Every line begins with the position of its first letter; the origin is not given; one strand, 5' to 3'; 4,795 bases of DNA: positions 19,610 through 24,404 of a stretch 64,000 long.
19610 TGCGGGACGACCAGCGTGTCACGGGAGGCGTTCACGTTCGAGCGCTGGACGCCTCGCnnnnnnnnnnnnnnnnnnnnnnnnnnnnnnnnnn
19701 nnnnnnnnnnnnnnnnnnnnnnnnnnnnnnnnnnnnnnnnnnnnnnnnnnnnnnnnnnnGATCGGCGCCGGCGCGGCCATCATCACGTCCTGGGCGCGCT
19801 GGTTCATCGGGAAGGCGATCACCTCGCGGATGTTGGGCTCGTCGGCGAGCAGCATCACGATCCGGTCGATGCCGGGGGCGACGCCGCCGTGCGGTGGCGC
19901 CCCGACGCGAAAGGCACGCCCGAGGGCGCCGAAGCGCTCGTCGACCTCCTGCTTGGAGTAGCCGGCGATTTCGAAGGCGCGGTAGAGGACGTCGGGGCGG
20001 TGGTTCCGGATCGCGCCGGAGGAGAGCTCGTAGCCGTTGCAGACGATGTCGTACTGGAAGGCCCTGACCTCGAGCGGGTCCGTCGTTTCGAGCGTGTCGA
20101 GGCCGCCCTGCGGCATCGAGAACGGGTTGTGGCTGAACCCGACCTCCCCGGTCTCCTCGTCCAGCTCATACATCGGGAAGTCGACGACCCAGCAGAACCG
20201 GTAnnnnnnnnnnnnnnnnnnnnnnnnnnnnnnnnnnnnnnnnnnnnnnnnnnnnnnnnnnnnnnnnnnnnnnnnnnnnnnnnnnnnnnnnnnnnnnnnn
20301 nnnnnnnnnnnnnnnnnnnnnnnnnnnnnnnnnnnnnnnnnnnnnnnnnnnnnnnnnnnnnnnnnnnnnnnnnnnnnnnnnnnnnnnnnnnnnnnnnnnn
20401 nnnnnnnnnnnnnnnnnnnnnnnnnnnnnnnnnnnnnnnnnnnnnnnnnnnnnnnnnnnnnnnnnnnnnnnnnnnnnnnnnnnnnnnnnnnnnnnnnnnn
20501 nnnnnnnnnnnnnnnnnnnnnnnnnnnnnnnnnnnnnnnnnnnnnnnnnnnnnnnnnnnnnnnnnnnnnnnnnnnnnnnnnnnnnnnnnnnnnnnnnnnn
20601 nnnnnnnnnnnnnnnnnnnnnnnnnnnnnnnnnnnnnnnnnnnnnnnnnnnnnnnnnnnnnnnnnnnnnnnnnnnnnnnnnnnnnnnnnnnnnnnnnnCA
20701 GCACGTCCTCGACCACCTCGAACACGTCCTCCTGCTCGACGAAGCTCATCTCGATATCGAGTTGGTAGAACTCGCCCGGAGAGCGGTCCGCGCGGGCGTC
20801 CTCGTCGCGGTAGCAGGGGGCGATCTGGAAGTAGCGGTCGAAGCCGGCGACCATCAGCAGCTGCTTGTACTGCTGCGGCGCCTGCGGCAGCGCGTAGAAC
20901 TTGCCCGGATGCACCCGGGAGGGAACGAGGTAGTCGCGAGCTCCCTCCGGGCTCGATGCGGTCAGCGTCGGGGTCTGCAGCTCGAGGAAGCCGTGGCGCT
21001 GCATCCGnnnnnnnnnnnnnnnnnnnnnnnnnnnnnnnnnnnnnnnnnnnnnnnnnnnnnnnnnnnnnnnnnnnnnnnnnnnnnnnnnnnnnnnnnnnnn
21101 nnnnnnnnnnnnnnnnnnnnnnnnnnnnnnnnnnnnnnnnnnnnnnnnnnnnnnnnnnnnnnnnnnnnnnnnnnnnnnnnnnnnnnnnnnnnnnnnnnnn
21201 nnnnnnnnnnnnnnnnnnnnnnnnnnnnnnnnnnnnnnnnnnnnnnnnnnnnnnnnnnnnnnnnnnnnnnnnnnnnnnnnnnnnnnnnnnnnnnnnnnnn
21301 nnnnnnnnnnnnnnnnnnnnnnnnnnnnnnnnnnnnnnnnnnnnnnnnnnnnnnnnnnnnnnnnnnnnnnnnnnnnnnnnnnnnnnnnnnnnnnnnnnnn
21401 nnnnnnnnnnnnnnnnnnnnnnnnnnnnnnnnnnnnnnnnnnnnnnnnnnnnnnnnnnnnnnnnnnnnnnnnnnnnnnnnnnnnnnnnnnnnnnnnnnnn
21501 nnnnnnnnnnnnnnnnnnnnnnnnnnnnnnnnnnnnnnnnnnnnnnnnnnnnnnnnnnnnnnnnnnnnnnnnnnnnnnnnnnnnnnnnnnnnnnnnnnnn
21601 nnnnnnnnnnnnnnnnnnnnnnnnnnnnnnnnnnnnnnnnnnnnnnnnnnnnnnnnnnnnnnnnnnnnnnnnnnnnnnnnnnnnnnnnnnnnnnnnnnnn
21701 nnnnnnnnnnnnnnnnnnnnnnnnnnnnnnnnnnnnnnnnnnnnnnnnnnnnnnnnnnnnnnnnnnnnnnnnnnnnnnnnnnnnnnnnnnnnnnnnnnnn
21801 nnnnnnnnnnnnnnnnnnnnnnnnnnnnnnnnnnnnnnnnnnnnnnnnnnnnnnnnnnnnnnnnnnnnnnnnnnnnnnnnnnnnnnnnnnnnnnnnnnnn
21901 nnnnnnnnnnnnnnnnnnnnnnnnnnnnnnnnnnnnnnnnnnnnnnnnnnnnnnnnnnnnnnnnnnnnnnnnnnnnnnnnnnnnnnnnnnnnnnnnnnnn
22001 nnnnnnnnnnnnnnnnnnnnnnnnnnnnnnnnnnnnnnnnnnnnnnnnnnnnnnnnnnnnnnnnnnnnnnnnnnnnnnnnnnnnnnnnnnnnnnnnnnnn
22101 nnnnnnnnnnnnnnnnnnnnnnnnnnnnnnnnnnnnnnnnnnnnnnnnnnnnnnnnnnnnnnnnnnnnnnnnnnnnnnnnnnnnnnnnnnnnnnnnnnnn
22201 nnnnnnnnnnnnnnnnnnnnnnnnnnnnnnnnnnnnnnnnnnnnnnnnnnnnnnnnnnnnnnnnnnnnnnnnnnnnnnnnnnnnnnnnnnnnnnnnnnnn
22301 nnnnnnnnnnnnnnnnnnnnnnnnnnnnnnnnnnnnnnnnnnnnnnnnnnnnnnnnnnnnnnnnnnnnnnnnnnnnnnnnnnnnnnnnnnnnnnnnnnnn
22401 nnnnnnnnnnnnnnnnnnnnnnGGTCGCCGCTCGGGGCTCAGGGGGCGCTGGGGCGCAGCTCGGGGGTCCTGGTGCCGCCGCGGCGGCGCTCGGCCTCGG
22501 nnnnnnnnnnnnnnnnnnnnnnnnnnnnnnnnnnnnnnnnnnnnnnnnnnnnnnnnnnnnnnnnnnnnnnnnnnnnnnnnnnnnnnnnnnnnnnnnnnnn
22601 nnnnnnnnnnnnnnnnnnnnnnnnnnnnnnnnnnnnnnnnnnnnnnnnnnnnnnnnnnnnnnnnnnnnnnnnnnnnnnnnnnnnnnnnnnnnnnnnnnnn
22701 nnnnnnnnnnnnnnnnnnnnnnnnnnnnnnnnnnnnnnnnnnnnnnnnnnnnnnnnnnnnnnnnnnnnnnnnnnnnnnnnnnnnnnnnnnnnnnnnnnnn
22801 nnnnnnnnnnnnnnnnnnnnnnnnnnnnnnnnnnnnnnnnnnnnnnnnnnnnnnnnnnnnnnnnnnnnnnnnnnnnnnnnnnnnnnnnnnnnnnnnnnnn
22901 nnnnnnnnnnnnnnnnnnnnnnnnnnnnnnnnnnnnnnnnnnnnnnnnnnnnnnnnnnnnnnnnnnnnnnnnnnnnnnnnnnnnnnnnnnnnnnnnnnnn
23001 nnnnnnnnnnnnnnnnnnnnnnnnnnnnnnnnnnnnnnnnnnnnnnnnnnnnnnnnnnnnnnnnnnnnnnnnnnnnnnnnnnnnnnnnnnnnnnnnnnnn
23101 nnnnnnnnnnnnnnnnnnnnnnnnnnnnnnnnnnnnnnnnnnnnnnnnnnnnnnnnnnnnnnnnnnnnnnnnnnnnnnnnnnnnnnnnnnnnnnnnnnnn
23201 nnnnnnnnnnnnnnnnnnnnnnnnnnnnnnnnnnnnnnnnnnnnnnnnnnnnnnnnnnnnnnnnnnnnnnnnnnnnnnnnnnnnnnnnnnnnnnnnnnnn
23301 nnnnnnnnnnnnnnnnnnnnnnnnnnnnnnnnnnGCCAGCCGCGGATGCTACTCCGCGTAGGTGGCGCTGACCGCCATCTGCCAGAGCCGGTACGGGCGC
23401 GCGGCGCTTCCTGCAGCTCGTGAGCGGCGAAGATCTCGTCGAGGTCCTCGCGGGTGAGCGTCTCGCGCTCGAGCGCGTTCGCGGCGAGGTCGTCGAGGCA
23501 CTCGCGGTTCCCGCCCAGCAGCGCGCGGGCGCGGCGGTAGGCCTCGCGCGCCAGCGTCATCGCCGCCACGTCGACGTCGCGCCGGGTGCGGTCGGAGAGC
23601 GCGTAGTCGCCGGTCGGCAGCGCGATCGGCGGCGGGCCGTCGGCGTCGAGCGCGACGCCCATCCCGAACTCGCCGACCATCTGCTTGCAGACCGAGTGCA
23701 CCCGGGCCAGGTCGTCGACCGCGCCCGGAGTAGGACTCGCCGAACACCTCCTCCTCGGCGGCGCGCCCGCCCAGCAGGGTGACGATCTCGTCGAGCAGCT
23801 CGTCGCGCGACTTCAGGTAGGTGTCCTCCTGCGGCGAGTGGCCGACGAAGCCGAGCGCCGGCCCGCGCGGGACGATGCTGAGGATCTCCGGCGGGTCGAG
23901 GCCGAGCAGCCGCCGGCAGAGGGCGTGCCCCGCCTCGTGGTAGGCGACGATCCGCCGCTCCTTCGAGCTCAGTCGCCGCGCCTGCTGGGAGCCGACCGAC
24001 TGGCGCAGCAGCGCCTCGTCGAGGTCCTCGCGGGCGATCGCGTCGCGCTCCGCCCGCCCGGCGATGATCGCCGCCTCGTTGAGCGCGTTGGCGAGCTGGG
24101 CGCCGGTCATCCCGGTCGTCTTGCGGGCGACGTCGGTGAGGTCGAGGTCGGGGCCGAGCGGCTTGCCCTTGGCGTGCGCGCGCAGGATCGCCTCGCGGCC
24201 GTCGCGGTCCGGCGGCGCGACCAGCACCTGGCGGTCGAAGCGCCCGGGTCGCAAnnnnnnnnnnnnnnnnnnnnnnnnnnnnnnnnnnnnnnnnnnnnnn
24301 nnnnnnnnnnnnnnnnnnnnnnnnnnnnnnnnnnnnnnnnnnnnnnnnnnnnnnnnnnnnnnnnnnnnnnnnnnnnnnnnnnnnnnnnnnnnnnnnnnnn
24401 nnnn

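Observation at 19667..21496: aspS, the gene for the cellular target of processed microcin C, sits inside the candidate locus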

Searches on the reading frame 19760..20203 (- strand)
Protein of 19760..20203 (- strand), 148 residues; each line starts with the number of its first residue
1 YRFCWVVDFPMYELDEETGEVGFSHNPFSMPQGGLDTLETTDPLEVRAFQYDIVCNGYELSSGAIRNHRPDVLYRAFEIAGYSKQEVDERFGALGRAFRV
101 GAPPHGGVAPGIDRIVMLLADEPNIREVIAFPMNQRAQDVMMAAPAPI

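Call 77: search_solved_structures(query=window:19760-20203:-, max_evalue=0.00001, show_alignments=5)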
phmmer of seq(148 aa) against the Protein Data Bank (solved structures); distinct sequences matched with E-value up to 0.00001: 35.
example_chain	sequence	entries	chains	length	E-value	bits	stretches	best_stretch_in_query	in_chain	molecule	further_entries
1efw_A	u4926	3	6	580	7e-38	133.1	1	1-148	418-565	ASPARTYL-TRNA SYNTHETASE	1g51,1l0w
6hhv_A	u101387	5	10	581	7.1e-38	133.1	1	1-148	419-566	Aspartate--tRNA(Asp) ligase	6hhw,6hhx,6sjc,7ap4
4rmf_A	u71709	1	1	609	5.6e-32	113.9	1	2-148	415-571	Aspartate--tRNA(Asp/Asn) ligase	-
4o2d_A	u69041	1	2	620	5.8e-32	113.9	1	2-148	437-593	Aspartate--tRNA ligase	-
4wj3_M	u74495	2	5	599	1.4e-31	112.6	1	4-147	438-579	Aspartate--tRNA(Asp/Asn) ligase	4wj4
6wom_A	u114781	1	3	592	3.7e-31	111.3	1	4-148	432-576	Aspartate--tRNA ligase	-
5w25_A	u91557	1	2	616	8.9e-31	110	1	2-148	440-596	Aspartate--tRNA(Asp/Asn) ligase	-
1c0a_A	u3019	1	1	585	2.8e-29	105.2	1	4-146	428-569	ASPARTYL TRNA SYNTHETASE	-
1eqr_A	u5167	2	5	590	2.8e-29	105.1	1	4-146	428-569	ASPARTYL-TRNA SYNTHETASE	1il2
4ah6_A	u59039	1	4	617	7.4e-27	97.3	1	2-145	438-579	ASPARTATE--TRNA LIGASE, MITOCHONDRIAL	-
1b8a_A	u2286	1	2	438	3.6e-14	56.1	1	47-136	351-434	PROTEIN (ASPARTYL-TRNA SYNTHETASE)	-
3nel_A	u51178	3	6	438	3.7e-14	56.1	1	47-136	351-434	Aspartyl-tRNA synthetase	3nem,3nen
6od8_A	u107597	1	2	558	2.7e-09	40.3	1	37-134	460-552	Putative aspartyl-tRNA synthetase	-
1n9w_A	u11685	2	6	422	7.1e-09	38.9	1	50-135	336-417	aspartyl-tRNA synthetase 2 | Non-discriminating and archaeal-type aspartyl-tRNA synthetase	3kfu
9w9e_A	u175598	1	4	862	1.9e-08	37.5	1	42-131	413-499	Aspartate--tRNA ligase, cytoplasmic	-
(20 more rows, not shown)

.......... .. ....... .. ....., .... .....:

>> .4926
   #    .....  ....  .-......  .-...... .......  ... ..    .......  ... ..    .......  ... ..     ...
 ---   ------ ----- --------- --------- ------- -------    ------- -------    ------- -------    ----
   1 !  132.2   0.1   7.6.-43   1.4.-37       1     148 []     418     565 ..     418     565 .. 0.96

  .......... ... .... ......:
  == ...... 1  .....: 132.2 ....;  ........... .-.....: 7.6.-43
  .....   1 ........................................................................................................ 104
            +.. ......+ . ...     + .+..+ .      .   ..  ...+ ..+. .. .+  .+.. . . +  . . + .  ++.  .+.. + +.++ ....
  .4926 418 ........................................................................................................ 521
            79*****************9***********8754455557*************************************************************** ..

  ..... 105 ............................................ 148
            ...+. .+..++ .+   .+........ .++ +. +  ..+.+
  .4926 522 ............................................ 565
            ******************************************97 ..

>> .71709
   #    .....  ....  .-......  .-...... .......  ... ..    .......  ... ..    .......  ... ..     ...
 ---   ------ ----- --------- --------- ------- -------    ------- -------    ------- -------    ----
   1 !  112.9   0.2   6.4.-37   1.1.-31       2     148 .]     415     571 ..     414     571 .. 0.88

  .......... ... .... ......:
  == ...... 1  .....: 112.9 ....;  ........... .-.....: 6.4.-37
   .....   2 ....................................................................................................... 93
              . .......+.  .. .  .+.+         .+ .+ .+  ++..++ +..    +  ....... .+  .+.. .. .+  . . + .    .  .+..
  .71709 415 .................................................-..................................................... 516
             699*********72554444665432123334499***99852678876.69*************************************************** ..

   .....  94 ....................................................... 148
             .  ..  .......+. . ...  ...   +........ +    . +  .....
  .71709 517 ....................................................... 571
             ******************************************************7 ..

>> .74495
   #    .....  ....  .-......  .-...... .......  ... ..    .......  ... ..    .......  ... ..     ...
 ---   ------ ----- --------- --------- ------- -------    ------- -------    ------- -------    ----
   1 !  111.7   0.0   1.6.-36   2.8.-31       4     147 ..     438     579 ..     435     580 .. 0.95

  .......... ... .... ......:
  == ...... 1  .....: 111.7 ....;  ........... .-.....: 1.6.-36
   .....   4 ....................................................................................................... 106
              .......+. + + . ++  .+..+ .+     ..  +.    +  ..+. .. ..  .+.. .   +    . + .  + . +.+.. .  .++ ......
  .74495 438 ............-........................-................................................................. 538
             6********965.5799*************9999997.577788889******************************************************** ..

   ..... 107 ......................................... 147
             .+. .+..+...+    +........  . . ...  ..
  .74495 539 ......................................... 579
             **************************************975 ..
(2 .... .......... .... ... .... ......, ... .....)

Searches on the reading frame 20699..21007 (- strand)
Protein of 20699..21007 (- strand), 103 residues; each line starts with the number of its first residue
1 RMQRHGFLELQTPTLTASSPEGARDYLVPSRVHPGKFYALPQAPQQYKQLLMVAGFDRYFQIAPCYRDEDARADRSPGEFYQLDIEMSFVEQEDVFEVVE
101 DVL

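Call 76: search_solved_structures(query=window:20699-21007:-, max_evalue=0.00001, show_alignments=5)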
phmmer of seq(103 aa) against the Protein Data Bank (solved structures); distinct sequences matched with E-value up to 0.00001: 35.
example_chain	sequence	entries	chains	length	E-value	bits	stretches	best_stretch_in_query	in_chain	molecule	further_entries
5w25_A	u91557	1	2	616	7.9e-43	148.3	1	3-103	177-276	Aspartate--tRNA(Asp/Asn) ligase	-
4rmf_A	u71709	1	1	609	3e-41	143.2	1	3-103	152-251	Aspartate--tRNA(Asp/Asn) ligase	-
4o2d_A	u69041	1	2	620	3e-41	143.2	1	3-103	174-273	Aspartate--tRNA ligase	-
1c0a_A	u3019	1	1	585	5.6e-40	139.1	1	2-101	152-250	ASPARTYL TRNA SYNTHETASE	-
1eqr_A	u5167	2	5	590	5.7e-40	139.1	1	2-101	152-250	ASPARTYL-TRNA SYNTHETASE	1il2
1efw_A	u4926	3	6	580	2.8e-39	136.9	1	2-100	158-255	ASPARTYL-TRNA SYNTHETASE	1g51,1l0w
6hhv_A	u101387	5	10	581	2.8e-39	136.9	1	2-100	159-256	Aspartate--tRNA(Asp) ligase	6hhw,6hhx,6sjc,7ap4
6wom_A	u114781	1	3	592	3e-39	136.8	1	4-101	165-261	Aspartate--tRNA ligase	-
4wj3_M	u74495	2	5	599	2.7e-38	133.7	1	4-101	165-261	Aspartate--tRNA(Asp/Asn) ligase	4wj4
4ah6_A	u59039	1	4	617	1.3e-35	125.1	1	4-102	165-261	ASPARTATE--TRNA LIGASE, MITOCHONDRIAL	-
3nel_A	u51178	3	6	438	2.2e-15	60.2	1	4-96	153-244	Aspartyl-tRNA synthetase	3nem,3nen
1b8a_A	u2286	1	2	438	1.5e-14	57.5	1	4-96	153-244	PROTEIN (ASPARTYL-TRNA SYNTHETASE)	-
1wyd_A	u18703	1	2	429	1.2e-13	54.6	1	3-103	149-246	hypothetical aspartyl-tRNA synthetase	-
6iy6_A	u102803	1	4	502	2.7e-13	53.5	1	5-101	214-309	Aspartate--tRNA ligase, cytoplasmic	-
4j15_A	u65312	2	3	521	2.8e-13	53.4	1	5-101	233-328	Aspartate--tRNA ligase, cytoplasmic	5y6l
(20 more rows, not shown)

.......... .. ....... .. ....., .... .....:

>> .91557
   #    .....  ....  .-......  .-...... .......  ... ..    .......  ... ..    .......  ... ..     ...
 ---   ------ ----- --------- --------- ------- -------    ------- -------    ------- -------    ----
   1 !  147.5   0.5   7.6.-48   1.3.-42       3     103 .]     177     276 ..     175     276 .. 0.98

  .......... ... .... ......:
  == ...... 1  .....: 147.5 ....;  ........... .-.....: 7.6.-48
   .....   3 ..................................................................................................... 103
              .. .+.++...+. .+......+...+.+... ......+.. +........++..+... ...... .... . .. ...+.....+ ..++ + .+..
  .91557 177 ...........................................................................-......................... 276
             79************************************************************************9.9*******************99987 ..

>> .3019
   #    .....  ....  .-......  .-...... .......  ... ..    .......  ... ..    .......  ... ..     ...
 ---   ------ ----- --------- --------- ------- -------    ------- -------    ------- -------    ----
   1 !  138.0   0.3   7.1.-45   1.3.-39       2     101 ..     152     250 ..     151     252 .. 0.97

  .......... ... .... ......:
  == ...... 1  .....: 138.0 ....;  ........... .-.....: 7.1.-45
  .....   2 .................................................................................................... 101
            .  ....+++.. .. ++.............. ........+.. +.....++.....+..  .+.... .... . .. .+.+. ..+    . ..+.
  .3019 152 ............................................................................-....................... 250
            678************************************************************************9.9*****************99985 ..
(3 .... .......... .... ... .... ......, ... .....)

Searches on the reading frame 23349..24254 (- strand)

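Call 4: search_protein_families(library=pfam, proteins=[window:23349-24254:-])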
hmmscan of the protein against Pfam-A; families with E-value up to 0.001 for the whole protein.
window:23349-24254:- (301 aa): 2 families
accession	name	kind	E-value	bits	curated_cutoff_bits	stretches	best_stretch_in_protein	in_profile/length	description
PF01434.24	Peptidase_M41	-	4.2e-23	82.6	29.9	1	94-177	2-86/191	Peptidase family M41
PF17862.7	AAA_lid_3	-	4.1e-09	36.3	27.2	1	36-80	1-45/45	AAA+ lid domain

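Call 7: search_protein_families(library=ncbifam, proteins=[window:23349-24254:-])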
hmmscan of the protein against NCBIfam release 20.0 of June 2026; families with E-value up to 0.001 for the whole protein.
window:23349-24254:- (301 aa): 7 families
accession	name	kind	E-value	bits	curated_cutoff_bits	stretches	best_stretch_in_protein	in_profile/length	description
TIGR01241.2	FtsH_fam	equivalog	1.8e-57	195.4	600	1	1-177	318-496/598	ATP-dependent zinc metalloprotease FtsH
NF008004.0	PRK10733.1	equivalog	4.6e-36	124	1008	1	1-174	308-483/644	ATP-dependent zinc metalloprotease FtsH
NF003069.1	PRK03992.1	subfamily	2.4e-18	66.4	500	1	1-83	288-370/379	proteasome-activating nucleotidase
TIGR01242.2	TIGR01242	subfamily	2.2e-17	63.1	500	1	1-83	271-353/362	proteasome-activating nucleotidase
TIGR01243.1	CDC48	subfamily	2e-15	56.2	802.65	1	2-71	333-678/733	CDC48 family AAA ATPase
NF047748.1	PrtsmActNtasePan1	equivalog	1.5e-14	53.9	750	1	1-84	305-388/405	proteasome-activating nucleotidase Pan1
NF047747.1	PrtsmActNtasePan2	equivalog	5.7e-14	52.2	700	1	1-82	308-389/397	proteasome-activating nucleotidase Pan2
